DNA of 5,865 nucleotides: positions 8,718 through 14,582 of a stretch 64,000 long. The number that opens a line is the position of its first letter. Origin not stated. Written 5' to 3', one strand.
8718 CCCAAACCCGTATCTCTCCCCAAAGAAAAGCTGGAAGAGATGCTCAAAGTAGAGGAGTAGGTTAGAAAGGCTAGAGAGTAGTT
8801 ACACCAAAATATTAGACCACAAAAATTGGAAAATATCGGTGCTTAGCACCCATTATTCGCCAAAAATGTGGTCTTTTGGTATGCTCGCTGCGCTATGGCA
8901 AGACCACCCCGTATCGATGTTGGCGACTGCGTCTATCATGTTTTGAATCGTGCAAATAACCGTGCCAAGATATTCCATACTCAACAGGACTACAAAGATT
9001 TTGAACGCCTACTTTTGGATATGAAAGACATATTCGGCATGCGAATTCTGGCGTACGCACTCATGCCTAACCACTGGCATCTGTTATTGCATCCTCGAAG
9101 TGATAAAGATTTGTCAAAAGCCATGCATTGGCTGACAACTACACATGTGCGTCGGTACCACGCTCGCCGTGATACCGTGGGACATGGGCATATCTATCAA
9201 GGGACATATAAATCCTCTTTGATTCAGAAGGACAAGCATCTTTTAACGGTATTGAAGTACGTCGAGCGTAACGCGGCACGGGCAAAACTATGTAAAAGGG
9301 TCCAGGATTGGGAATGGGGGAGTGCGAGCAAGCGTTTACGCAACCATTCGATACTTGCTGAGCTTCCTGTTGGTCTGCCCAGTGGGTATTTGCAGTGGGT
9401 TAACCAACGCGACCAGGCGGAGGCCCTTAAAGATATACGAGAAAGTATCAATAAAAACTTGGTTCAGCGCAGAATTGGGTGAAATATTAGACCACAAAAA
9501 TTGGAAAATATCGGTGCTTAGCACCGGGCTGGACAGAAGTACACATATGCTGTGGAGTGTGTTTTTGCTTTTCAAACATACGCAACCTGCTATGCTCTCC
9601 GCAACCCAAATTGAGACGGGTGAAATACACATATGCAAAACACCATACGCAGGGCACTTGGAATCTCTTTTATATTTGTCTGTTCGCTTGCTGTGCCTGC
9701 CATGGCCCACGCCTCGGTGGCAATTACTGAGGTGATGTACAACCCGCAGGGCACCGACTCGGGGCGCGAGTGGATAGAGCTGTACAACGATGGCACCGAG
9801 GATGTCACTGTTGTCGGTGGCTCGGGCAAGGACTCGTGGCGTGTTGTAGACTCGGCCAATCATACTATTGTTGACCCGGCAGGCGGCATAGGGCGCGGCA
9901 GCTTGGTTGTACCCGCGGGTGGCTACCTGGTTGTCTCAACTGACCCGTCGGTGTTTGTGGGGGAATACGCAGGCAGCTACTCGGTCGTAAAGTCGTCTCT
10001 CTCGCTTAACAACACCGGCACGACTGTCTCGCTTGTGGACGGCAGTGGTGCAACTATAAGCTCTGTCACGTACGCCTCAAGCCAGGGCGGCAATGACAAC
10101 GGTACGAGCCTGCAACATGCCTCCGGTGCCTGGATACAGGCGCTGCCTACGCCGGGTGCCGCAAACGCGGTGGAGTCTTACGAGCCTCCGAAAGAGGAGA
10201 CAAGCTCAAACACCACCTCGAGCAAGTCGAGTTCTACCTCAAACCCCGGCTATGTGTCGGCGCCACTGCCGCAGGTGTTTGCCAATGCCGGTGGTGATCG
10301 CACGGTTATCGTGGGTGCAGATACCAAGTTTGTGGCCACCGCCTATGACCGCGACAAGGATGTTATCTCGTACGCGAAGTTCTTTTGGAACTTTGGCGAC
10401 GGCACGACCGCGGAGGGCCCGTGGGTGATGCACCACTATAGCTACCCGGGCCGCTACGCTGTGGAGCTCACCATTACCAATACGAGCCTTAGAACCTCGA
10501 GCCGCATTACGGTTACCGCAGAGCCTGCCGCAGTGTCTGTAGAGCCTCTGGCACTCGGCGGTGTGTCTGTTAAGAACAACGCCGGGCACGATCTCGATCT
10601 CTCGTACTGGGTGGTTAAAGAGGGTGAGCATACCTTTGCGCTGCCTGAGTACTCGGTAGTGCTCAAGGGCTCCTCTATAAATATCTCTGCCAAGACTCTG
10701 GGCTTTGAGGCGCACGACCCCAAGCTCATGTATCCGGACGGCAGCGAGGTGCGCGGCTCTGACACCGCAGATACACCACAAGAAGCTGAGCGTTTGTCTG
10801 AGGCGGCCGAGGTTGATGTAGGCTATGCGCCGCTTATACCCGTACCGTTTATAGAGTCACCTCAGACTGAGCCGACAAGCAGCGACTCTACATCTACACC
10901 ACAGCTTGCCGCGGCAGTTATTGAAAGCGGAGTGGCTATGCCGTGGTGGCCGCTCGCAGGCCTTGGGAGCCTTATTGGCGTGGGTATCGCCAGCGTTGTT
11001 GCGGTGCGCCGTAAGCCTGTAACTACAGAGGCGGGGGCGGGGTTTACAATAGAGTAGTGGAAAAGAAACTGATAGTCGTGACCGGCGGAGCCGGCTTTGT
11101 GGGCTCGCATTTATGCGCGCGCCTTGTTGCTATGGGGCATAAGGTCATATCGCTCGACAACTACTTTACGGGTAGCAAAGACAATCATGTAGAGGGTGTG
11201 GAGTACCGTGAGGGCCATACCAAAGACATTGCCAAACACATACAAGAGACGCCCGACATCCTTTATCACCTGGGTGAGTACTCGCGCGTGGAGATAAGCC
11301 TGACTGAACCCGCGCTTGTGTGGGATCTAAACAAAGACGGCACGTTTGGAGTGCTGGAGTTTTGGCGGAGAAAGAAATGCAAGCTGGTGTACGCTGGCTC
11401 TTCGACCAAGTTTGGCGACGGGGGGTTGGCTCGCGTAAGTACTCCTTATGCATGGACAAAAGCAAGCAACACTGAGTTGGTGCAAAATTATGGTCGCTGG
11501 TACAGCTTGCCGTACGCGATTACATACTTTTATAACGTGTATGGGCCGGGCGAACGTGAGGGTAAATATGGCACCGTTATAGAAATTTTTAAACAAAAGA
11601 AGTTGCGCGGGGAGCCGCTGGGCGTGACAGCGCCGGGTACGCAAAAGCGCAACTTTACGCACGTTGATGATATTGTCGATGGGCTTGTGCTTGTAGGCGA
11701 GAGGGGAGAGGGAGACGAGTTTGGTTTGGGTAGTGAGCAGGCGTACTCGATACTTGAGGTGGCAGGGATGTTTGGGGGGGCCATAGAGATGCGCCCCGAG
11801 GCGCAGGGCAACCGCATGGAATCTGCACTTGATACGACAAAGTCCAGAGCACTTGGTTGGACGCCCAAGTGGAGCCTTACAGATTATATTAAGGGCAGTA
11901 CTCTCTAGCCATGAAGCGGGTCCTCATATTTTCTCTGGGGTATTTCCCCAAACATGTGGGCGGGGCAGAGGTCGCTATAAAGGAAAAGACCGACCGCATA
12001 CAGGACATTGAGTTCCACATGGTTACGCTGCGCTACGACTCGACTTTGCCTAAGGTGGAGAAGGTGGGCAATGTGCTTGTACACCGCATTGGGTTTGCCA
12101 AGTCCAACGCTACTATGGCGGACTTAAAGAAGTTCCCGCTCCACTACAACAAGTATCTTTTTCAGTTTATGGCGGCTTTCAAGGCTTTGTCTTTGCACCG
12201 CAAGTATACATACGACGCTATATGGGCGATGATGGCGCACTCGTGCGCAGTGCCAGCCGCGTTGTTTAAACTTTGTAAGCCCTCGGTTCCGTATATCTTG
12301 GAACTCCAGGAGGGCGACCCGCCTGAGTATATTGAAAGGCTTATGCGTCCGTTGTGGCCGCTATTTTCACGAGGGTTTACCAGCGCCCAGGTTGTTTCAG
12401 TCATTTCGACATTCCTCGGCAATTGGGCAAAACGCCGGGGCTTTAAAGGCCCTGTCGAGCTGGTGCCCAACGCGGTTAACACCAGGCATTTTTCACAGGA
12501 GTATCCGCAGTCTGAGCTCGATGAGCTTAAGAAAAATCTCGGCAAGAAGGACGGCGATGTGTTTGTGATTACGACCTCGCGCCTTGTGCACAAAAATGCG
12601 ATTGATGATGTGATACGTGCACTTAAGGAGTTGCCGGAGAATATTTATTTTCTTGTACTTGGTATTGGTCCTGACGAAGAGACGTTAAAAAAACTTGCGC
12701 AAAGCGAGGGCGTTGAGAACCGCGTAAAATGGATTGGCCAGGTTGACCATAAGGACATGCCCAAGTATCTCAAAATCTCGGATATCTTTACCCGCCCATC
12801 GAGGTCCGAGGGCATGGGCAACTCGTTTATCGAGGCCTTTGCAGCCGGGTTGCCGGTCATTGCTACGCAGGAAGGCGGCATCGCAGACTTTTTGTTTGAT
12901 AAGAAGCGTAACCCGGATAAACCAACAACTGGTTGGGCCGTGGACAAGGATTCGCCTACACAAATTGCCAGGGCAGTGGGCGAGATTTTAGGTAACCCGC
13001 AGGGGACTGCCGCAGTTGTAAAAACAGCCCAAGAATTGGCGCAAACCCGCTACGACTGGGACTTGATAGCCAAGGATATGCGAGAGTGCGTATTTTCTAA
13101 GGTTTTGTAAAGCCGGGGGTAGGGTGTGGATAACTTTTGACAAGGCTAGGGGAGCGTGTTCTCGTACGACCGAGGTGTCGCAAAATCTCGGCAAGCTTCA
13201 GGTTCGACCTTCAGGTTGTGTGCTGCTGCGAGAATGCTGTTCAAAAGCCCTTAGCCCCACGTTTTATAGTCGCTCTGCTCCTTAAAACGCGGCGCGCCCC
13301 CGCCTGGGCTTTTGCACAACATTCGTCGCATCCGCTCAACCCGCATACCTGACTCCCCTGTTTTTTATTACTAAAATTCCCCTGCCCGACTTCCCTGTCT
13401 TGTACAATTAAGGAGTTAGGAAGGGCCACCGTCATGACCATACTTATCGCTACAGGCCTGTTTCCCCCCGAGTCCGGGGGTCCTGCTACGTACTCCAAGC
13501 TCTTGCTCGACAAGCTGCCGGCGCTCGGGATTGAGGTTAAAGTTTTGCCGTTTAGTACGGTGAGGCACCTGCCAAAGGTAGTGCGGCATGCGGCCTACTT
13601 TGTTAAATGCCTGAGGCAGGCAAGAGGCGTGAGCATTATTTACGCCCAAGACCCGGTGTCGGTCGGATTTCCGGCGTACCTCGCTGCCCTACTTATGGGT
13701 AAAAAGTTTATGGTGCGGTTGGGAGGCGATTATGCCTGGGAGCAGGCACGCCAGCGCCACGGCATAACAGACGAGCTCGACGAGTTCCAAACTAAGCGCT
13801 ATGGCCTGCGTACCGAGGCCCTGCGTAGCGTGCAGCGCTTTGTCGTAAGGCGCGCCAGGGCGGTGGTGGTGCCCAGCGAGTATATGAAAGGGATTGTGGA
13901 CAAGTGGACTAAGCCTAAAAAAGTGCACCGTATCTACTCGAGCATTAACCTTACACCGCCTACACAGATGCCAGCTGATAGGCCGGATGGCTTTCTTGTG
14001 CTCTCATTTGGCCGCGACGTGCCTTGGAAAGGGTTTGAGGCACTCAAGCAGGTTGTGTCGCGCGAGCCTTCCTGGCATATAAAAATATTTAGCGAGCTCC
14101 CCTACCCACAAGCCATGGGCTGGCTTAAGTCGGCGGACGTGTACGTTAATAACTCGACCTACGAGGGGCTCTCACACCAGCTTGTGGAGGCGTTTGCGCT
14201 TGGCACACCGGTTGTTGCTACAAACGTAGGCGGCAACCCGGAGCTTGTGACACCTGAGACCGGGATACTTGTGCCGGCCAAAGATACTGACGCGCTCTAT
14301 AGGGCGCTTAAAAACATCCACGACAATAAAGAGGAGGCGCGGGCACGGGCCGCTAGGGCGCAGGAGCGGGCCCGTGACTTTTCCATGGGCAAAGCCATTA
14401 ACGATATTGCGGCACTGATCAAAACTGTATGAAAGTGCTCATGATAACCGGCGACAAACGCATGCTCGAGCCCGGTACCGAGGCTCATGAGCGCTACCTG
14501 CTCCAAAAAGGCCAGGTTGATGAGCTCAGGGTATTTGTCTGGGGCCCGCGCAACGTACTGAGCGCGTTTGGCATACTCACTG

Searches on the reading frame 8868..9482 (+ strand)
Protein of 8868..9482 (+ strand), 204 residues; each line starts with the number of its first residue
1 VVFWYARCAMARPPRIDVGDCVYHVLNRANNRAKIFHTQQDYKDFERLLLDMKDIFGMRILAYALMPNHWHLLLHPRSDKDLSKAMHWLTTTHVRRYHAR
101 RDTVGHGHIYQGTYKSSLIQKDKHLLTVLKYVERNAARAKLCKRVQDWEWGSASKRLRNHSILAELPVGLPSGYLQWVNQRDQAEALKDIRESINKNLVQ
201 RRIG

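Call 90: search_protein_families(library=pfam, proteins=[window:8868-9482:+], max_evalue=0.001)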
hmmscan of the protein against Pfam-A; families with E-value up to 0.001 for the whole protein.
window:8868-9482:+ (204 aa): 1 family
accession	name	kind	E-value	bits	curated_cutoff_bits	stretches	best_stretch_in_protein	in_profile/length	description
PF01797.21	Y1_Tnp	-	2.8e-19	69.9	23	1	18-135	2-121/121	Transposase IS200 like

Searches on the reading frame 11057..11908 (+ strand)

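Call 53: search_protein_families(library=pfam, proteins=[window:11057-11908:+], max_evalue=0.0001)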
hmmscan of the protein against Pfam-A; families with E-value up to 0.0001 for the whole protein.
window:11057-11908:+ (283 aa): 5 families
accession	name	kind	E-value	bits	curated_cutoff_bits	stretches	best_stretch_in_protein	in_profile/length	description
PF01370.27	Epimerase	-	1.7e-40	139.4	20.9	1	6-219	1-234/240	NAD dependent epimerase/dehydratase family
PF16363.11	GDP_Man_Dehyd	-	4.1e-31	109.1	27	1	8-253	2-276/332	GDP-mannose 4,6 dehydratase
PF02719.21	Polysacc_synt_2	-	9.2e-06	25.5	20.2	0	6-239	1-243/293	Polysaccharide biosynthesis protein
PF01073.25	3Beta_HSD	-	1.3e-05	24.8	22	1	7-113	1-114/280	3-beta hydroxysteroid dehydrogenase/isomerase family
PF04321.23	RmlD_sub_bind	-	4.4e-05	23.1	27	1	6-146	3-126/287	RmlD substrate binding domain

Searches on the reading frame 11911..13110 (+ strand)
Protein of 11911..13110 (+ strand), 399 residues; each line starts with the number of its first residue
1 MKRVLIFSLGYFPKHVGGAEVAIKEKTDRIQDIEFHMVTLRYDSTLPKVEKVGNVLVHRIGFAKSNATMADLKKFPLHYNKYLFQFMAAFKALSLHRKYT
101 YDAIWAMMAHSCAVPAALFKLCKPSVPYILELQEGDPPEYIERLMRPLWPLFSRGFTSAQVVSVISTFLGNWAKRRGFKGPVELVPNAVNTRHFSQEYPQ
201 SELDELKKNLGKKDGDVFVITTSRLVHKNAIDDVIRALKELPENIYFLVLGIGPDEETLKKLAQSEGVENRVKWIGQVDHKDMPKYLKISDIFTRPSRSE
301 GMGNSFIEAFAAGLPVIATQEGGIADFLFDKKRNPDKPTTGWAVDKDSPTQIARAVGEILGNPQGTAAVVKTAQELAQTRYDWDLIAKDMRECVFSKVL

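Call 53: search_protein_families(library=pfam, proteins=[window:11911-13110:+], max_evalue=0.0001)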
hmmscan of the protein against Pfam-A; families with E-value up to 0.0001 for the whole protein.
window:11911-13110:+ (399 aa): 6 families
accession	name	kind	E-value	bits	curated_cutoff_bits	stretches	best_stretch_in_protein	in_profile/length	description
PF00534.26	Glycos_transf_1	-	2e-35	122.3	26.4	1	205-373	4-169/172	Glycosyl transferases group 1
PF13692.12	Glyco_trans_1_4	-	1.6e-26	93.7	27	1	219-361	4-141/142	Glycosyl transferases group 1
PF20706.3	GT4-conflict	-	5.4e-11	42.5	26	1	243-388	231-383/385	Family 4 Glycosyltransferase in conflict systems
PF13579.12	Glyco_trans_4_4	-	1e-07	32.8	29.7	1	33-187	19-157/158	Glycosyl transferase 4-like domain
PF13439.12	Glyco_transf_4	-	1.3e-07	32.3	28.5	1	17-192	2-169/170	Glycosyltransferase Family 4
PF13524.12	Glyco_trans_1_2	-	4.7e-06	27.1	25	1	235-390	6-142/144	Glycosyl transferase-like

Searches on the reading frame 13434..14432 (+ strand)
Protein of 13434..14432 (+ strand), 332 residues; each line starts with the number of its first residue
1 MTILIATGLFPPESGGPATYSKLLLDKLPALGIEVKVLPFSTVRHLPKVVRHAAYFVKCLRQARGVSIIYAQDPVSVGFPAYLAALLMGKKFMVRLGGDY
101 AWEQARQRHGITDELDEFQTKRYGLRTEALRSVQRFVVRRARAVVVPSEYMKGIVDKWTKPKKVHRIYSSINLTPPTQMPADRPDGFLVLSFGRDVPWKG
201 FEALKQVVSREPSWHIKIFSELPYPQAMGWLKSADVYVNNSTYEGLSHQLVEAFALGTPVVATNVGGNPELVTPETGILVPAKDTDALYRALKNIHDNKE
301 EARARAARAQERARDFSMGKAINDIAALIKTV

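Call 53: search_protein_families(library=pfam, proteins=[window:13434-14432:+], max_evalue=0.0001)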
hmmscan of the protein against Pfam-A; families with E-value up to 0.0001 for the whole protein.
window:13434-14432:+ (332 aa): 6 families
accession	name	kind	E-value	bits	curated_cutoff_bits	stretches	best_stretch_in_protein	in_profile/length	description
PF00534.26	Glycos_transf_1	-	2.5e-19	69.9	26.4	1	209-311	68-171/172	Glycosyl transferases group 1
PF13692.12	Glyco_trans_1_4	-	4.8e-18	66.2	27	1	225-297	68-141/142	Glycosyl transferases group 1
PF13524.12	Glyco_trans_1_2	-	1.4e-09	38.5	25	1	215-314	28-130/144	Glycosyl transferase-like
PF13439.12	Glyco_transf_4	-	5.3e-09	36.8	28.5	1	30-173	38-168/170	Glycosyltransferase Family 4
PF13579.12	Glyco_trans_4_4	-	1.5e-08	35.5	29.7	1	30-155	37-142/158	Glycosyl transferase 4-like domain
PF20706.3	GT4-conflict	-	8.4e-06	25.4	26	0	231-313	279-372/385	Family 4 Glycosyltransferase in conflict systems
